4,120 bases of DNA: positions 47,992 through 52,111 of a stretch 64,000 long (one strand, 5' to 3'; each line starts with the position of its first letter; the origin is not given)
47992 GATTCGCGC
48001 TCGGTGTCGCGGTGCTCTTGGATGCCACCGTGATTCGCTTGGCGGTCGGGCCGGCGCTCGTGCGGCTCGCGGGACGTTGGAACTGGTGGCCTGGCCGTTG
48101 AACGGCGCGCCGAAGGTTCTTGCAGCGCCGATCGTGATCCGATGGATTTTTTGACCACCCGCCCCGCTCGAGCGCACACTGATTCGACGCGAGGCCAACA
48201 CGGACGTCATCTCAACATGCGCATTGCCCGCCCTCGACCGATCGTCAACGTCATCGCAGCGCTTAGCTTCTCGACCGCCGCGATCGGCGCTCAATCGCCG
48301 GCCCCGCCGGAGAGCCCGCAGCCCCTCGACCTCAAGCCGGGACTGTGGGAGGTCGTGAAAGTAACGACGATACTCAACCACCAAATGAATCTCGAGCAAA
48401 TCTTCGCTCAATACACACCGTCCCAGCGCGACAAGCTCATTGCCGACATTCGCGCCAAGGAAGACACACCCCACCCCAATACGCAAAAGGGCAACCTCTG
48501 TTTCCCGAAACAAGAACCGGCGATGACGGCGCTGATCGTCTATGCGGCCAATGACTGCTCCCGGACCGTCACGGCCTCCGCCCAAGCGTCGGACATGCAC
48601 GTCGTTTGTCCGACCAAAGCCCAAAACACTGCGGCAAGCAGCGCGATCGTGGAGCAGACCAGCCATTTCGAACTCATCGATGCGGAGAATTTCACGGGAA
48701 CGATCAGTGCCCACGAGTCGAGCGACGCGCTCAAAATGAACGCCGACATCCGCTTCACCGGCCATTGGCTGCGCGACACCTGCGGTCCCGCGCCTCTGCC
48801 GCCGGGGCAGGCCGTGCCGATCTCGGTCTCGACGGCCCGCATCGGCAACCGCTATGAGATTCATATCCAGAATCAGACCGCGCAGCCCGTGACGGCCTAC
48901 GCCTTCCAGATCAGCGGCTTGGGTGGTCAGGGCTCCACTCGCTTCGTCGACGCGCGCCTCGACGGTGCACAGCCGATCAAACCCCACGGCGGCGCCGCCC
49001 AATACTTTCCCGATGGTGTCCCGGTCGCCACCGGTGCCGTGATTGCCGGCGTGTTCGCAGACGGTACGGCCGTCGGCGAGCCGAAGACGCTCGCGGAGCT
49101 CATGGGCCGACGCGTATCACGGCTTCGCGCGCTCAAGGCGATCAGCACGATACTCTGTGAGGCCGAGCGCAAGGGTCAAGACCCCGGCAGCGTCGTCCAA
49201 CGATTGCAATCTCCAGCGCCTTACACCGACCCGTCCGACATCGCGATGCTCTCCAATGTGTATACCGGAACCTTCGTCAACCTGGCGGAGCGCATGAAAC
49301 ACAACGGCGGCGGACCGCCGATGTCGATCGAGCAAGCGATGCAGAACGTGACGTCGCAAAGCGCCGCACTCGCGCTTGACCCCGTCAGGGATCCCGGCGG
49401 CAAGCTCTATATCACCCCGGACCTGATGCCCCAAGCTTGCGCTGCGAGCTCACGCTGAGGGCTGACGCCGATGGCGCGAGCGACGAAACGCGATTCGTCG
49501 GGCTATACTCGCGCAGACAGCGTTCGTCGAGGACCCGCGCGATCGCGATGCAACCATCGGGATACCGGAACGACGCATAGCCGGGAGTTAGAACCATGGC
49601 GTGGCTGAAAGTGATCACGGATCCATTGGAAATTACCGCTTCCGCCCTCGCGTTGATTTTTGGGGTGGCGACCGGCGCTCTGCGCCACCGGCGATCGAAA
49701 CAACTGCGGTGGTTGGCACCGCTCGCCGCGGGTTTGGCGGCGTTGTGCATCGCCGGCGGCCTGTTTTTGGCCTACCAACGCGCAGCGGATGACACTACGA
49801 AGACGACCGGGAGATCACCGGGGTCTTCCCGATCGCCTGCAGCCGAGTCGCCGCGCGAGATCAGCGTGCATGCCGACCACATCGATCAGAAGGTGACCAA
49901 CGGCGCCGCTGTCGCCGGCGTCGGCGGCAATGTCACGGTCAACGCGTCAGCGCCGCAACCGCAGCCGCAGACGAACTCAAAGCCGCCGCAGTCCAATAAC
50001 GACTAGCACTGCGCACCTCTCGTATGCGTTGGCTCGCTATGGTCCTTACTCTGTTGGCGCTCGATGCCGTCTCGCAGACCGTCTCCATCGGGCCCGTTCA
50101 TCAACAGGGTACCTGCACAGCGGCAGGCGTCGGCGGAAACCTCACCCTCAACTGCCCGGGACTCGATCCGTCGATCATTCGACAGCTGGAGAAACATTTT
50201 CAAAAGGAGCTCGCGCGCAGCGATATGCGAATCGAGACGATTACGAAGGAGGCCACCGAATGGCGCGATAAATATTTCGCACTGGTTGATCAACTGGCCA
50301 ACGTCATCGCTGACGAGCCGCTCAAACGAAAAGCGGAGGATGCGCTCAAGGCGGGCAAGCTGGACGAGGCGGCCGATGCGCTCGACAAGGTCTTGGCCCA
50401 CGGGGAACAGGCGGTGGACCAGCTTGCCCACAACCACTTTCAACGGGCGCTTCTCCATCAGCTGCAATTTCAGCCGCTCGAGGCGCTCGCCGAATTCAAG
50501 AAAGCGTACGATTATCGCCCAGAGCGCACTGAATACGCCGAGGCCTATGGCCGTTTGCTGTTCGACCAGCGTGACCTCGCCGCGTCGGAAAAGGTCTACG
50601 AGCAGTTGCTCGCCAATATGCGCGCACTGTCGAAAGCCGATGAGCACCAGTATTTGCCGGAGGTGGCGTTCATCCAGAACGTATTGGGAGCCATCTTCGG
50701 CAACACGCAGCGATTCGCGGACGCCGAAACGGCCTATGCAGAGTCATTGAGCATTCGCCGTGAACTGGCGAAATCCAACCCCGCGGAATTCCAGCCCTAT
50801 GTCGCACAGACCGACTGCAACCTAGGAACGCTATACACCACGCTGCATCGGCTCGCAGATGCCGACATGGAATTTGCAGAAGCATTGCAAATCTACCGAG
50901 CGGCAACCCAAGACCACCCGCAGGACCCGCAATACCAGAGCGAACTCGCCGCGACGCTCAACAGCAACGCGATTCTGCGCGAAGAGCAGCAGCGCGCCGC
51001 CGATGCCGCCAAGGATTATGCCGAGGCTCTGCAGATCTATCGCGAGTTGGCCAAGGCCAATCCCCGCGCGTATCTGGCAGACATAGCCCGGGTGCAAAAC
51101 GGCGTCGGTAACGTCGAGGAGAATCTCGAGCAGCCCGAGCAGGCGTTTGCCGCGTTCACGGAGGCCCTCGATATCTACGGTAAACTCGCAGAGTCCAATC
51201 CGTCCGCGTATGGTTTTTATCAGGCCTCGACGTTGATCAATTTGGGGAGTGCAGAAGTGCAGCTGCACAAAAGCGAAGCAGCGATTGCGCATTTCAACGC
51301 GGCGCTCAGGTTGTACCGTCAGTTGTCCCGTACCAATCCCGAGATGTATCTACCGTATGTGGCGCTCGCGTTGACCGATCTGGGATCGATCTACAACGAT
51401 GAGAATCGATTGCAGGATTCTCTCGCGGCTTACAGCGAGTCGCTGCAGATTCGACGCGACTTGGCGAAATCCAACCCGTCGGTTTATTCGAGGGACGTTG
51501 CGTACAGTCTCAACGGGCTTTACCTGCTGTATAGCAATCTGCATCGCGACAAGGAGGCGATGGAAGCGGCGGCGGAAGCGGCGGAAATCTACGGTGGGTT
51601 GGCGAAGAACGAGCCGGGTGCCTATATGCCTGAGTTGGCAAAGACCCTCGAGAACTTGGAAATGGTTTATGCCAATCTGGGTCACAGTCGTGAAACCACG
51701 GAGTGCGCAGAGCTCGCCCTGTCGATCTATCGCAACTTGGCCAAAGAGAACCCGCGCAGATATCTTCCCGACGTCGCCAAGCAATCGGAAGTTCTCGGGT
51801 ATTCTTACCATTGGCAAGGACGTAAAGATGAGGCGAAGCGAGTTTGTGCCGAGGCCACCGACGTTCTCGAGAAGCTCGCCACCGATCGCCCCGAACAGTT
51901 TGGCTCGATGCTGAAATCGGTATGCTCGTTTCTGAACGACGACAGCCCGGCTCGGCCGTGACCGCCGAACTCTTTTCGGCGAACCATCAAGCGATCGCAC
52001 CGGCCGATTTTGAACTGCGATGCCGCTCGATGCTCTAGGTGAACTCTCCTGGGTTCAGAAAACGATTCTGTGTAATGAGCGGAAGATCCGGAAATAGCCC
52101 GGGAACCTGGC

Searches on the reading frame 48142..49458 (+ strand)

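Call 3: search_protein_families(library=pfam, proteins=[window:48142-49458:+], max_evalue=0.01)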
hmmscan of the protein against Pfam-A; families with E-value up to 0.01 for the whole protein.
window:48142-49458:+ (438 aa): 2 families
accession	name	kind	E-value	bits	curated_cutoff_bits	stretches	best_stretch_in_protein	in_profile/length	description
PF12276.13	DUF3617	-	6.1e-06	27.4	24.5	1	64-214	1-106/106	Protein of unknown function (DUF3617)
PF11614.14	FixG_C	-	0.00083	19.9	25.6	1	228-262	25-58/119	IG-like fold at C-terminal of FixG, putative oxidoreductase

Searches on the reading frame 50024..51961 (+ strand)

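Call 3: search_protein_families(library=pfam, proteins=[window:50024-51961:+], max_evalue=0.01)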
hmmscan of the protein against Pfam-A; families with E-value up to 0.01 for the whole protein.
window:50024-51961:+ (645 aa): 11 families
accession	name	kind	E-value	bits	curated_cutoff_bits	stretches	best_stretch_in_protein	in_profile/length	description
PF13424.12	TPR_12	-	8.7e-24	84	30.1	4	353-433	1-77/77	Tetratricopeptide repeat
PF07719.23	TPR_2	-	3.5e-16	58.4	27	0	402-432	2-32/34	Tetratricopeptide repeat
PF00515.34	TPR_1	-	6.7e-15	54.6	27.8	0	401-432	1-32/34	Tetratricopeptide repeat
PF13374.12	TPR_10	-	1.3e-14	54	27.5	0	266-299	7-41/42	Tetratricopeptide repeat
PF13181.12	TPR_8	-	1.5e-10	40.8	25.7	0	402-432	2-32/34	Tetratricopeptide repeat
PF13432.12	TPR_16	-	7.7e-08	33.1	32.7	1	407-477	3-61/65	Tetratricopeptide repeat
PF24885.1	TPR_NPHP3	-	5.3e-07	29.7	100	1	190-340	73-214/239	Nephrocystin-3 TPR domain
PF13428.12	TPR_14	-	1.7e-06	28.6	23.5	0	283-310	16-43/44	Tetratricopeptide repeat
PF14559.12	TPR_19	-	0.00039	21.1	25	0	149-198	5-54/68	Tetratricopeptide repeat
PF22360.1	SbsC_spectrin-like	-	0.0028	18.8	26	0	102-123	11-32/62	SbsC,spectrin-like repeat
PF25064.1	ARM_TT21_5th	-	0.0058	17.4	27.8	0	107-161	45-98/117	TT21 fifth ARM repeats domain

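Call 4: search_protein_families(library=ncbifam, proteins=[window:50024-51961:+], max_evalue=0.01)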
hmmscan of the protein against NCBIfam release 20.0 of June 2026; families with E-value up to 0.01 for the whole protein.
window:50024-51961:+ (645 aa): 3 families
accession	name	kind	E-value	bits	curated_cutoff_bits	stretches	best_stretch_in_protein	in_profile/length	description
TIGR00564.1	trpE_most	equivalog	0.00031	19.9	517.7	0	378-400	226-248/455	anthranilate synthase component I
NF033762.1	social_mot_Tgl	equivalog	0.00096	18.6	225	1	107-200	41-131/252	social motility TPR repeat lipoprotein Tgl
NF053520.1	HK_Porph_FimS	equivalog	0.0017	16.7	600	0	320-484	55-201/618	sensor histidine kinase FimS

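Call 5: search_protein_families(library=padloc, proteins=[window:50024-51961:+], max_evalue=0.01)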
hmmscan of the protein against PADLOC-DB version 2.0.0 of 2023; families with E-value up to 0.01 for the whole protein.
window:50024-51961:+ (645 aa): 1 family
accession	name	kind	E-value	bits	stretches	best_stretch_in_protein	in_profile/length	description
PDLC01169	TPR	-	3.9e-06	24.5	0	360-435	154-222/252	TPR repeats containing protein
